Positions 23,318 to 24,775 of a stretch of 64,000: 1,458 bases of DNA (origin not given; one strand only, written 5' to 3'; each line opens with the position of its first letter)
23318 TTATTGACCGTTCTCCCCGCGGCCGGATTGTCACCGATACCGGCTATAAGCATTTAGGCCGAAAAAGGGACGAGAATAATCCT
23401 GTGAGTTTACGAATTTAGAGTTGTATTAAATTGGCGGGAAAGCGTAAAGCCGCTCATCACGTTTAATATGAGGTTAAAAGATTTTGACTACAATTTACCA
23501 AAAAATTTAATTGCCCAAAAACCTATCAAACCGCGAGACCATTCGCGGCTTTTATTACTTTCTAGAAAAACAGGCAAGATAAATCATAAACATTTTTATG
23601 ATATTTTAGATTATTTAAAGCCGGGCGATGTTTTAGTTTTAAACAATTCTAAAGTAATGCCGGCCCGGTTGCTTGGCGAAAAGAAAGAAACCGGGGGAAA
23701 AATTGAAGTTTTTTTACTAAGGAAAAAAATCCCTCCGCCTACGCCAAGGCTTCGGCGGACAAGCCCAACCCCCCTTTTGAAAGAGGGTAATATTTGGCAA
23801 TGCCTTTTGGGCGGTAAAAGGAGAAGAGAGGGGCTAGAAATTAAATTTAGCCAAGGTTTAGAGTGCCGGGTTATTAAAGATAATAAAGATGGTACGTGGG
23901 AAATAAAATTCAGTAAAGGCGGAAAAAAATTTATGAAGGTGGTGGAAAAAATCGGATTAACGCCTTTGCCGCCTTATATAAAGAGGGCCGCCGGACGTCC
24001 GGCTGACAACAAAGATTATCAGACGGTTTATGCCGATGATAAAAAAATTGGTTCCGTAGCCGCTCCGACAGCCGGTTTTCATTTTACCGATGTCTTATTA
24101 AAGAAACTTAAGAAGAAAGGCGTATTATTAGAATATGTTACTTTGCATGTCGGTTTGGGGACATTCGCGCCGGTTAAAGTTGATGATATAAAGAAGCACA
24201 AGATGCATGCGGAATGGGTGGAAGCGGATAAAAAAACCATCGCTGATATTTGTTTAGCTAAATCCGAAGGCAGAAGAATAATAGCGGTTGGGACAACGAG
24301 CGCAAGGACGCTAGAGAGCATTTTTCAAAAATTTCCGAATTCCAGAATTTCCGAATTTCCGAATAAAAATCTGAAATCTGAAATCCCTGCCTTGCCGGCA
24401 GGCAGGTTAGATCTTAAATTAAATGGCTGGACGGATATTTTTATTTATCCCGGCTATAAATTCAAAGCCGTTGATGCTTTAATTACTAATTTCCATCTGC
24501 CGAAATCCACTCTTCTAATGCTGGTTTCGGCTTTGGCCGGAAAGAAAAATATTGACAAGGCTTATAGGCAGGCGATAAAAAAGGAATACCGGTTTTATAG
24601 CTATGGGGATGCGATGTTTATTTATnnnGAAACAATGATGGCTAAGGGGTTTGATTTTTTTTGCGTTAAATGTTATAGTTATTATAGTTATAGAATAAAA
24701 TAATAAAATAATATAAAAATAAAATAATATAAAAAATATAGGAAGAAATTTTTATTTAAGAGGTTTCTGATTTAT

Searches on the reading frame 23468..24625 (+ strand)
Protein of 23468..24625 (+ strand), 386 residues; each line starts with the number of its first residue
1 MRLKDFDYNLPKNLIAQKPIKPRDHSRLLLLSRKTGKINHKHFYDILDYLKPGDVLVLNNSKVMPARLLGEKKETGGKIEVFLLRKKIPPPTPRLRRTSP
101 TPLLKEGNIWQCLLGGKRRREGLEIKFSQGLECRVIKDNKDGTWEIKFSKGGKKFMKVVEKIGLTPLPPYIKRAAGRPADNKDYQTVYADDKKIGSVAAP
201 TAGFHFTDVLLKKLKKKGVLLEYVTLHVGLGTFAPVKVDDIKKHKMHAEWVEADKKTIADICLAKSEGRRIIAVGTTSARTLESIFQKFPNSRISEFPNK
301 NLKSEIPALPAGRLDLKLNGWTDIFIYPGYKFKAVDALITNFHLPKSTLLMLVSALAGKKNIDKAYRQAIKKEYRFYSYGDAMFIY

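Call 14: search_protein_families(library=pfam, proteins=[window:23468-24625:+])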
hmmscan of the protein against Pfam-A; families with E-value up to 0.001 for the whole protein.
window:23468-24625:+ (386 aa): 1 family
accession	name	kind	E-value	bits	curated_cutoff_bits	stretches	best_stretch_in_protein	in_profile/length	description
PF02547.20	Queuosine_synth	-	1.3e-133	445.6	25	1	3-385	1-322/322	Queuosine biosynthesis protein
